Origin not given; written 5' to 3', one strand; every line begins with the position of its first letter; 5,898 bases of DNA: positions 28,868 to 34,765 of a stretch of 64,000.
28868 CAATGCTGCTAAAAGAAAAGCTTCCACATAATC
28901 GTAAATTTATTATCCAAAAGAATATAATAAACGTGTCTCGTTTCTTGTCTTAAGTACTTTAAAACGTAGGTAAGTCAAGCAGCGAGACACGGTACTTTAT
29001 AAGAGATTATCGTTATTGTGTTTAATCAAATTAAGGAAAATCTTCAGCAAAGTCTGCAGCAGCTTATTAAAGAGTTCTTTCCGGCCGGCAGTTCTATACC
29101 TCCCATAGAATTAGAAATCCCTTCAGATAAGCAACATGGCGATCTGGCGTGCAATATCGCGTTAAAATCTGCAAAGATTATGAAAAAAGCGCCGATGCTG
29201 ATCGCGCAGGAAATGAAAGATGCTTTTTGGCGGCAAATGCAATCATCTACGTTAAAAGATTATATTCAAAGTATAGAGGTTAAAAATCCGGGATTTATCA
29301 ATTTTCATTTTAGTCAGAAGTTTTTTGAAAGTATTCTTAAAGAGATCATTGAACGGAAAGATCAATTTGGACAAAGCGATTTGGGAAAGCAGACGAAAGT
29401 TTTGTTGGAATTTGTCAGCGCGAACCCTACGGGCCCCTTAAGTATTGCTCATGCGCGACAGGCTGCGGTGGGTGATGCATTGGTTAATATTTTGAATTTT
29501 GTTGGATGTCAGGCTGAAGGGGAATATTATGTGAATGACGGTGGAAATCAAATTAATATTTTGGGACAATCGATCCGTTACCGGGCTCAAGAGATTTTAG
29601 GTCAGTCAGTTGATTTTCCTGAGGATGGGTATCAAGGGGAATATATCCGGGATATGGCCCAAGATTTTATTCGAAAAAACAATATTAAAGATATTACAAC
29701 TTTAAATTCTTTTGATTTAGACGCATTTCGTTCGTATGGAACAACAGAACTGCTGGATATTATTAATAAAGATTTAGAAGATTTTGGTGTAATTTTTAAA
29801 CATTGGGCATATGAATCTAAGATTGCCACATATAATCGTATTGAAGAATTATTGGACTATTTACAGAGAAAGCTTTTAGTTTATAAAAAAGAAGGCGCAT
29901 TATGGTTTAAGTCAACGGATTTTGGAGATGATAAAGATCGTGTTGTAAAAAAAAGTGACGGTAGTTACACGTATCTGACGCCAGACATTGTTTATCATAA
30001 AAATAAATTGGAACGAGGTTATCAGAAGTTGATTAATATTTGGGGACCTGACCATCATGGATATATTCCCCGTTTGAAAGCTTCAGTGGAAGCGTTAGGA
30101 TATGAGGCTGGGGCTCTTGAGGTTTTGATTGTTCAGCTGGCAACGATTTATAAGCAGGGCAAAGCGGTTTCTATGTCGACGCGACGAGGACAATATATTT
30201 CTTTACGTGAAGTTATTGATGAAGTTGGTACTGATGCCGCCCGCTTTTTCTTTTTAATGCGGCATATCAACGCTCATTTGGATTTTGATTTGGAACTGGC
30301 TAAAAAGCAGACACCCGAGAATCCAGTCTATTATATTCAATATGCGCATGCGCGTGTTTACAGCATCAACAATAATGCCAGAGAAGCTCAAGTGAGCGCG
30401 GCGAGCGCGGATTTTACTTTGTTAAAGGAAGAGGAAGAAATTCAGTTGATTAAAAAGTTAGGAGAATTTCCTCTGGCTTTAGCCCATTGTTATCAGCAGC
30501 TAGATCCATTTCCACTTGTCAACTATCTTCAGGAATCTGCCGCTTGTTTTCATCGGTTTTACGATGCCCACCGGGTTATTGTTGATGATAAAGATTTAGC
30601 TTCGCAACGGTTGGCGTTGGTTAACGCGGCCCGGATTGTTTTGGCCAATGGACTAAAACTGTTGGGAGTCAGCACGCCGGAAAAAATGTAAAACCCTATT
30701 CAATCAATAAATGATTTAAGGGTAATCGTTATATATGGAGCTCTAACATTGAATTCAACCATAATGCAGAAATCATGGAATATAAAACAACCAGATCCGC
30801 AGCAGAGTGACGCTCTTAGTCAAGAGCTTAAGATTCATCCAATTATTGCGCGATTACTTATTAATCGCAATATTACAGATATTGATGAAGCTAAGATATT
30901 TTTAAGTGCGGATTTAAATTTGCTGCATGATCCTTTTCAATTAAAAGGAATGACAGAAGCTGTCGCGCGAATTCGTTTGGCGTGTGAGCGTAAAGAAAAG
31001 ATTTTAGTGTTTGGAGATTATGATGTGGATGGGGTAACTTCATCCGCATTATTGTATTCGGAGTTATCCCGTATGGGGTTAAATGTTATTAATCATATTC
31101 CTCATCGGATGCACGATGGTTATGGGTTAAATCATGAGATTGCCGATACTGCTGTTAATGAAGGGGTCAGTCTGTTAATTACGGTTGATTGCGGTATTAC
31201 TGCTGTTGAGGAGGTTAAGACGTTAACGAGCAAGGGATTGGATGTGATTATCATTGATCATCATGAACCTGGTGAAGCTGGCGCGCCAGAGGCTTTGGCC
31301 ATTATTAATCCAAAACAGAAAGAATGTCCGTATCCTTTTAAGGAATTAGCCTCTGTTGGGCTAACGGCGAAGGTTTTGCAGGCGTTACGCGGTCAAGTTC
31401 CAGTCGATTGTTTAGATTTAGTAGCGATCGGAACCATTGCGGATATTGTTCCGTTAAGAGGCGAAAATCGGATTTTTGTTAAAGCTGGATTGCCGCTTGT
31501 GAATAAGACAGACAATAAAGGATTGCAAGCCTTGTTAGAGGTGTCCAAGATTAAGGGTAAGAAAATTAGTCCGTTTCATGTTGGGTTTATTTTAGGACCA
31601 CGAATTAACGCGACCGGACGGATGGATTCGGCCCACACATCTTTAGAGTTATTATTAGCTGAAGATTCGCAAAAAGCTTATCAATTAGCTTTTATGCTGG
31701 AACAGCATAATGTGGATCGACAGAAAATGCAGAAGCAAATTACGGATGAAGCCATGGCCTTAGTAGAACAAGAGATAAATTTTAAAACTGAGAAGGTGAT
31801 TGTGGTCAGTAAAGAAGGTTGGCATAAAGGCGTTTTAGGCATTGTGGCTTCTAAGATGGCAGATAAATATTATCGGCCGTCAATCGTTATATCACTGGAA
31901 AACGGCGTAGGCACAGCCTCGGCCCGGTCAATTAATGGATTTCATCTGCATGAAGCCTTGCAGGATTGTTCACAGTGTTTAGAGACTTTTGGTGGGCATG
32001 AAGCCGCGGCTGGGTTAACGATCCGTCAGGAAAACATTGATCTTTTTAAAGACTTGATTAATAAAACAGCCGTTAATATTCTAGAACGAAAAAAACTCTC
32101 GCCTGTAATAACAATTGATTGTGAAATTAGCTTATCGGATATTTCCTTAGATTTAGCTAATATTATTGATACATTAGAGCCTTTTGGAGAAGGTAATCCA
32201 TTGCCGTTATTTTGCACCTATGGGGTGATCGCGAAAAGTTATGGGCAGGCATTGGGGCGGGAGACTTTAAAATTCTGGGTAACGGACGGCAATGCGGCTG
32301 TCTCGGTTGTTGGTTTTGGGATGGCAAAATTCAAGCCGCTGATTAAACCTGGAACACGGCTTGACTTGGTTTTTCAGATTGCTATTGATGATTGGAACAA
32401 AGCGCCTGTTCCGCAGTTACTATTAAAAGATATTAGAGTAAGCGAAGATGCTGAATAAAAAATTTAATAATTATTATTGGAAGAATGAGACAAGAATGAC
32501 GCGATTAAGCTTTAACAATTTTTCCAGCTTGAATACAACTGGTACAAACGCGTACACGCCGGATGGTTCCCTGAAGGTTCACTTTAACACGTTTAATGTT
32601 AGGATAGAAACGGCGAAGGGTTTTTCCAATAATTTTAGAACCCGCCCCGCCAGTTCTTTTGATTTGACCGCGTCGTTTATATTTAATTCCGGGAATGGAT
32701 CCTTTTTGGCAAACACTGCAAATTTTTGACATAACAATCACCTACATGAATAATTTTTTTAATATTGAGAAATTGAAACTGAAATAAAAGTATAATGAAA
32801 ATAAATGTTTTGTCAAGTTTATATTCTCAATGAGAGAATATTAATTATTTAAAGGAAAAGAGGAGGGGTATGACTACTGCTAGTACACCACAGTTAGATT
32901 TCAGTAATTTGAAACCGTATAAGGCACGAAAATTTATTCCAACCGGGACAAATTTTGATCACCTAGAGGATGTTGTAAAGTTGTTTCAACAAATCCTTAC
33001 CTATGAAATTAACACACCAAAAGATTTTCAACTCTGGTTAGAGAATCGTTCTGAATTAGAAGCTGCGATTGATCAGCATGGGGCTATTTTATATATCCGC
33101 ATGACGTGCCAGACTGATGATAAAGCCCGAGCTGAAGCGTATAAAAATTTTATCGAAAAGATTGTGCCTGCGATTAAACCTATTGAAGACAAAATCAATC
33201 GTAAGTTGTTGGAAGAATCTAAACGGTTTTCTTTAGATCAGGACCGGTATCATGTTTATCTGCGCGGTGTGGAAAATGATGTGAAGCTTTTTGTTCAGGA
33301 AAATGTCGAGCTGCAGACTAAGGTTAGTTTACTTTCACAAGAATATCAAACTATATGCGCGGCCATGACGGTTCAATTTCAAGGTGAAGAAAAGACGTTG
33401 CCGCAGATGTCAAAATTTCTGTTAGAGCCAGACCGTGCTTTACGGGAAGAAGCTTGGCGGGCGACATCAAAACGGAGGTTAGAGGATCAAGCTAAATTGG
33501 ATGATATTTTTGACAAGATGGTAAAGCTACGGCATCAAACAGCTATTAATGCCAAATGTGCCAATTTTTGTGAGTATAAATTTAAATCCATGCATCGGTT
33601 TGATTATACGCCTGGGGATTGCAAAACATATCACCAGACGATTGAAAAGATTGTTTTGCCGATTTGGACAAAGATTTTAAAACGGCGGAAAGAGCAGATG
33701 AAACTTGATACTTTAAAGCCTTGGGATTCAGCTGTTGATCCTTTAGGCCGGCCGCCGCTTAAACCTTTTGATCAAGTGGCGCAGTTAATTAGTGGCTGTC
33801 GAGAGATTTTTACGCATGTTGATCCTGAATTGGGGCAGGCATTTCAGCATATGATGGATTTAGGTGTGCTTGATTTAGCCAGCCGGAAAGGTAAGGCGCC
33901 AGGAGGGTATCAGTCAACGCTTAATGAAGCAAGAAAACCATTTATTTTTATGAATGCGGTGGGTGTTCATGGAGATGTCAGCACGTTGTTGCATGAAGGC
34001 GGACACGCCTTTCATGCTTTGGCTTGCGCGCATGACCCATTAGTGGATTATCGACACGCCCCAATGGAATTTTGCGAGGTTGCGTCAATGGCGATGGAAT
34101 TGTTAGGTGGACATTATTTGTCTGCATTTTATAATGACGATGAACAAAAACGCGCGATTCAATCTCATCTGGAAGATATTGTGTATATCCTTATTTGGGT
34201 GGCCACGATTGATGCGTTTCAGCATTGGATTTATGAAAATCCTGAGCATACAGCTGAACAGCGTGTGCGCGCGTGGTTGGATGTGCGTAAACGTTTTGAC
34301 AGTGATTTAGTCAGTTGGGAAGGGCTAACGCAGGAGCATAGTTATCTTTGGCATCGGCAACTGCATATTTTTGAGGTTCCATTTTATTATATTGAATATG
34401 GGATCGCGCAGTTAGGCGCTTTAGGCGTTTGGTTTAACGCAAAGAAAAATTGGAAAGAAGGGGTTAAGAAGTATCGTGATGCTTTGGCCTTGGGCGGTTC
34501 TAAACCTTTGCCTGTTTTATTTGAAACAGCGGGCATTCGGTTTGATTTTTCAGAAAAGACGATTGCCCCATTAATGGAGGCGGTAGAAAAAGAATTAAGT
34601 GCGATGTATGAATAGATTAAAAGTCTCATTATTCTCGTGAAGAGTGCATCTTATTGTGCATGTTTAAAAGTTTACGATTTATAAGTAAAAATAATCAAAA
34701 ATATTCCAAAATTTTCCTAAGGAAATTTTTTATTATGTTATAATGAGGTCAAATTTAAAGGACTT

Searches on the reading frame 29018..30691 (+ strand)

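Call 43: search_protein_families(library=pfam, proteins=[window:29018-30691:+], max_evalue=0.00001)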
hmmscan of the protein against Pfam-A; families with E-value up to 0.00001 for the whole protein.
window:29018-30691:+ (557 aa): 3 families
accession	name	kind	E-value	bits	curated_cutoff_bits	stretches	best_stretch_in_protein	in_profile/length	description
PF05746.21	DALR_1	-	1.5e-32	112.6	22.3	1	440-557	1-117/117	DALR anticodon binding domain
PF00750.26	tRNA-synt_1d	-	1e-22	81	23.3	1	108-405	3-300/349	tRNA synthetases class I (R), catalytic domain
PF03485.21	Arg_tRNA_synt_N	-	1.1e-19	71.3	21.5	1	8-98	2-85/85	Arginyl tRNA synthetase N terminal domain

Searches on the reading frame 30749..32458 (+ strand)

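Call 43: search_protein_families(library=pfam, proteins=[window:30749-32458:+], max_evalue=0.00001)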
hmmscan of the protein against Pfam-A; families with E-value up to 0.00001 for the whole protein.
window:30749-32458:+ (569 aa): 3 families
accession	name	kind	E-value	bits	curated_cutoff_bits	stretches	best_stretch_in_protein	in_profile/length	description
PF01368.27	DHH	-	2e-26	93.1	28.1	1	84-229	1-125/125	DHH family, N-terminal domain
PF17768.7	RecJ_OB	-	1.9e-23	83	27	1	456-561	1-107/107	RecJ OB domain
PF02272.25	DHHA1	-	7.9e-17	62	25.9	1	349-441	3-100/102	DHHA1 domain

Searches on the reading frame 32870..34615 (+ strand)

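Call 43: search_protein_families(library=pfam, proteins=[window:32870-34615:+], max_evalue=0.00001)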
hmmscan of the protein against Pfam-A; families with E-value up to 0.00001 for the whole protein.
window:32870-34615:+ (581 aa): 1 family
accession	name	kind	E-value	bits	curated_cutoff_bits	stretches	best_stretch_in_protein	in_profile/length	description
PF01432.26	Peptidase_M3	-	1.3e-49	170.2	27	1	186-564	5-451/457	Peptidase family M3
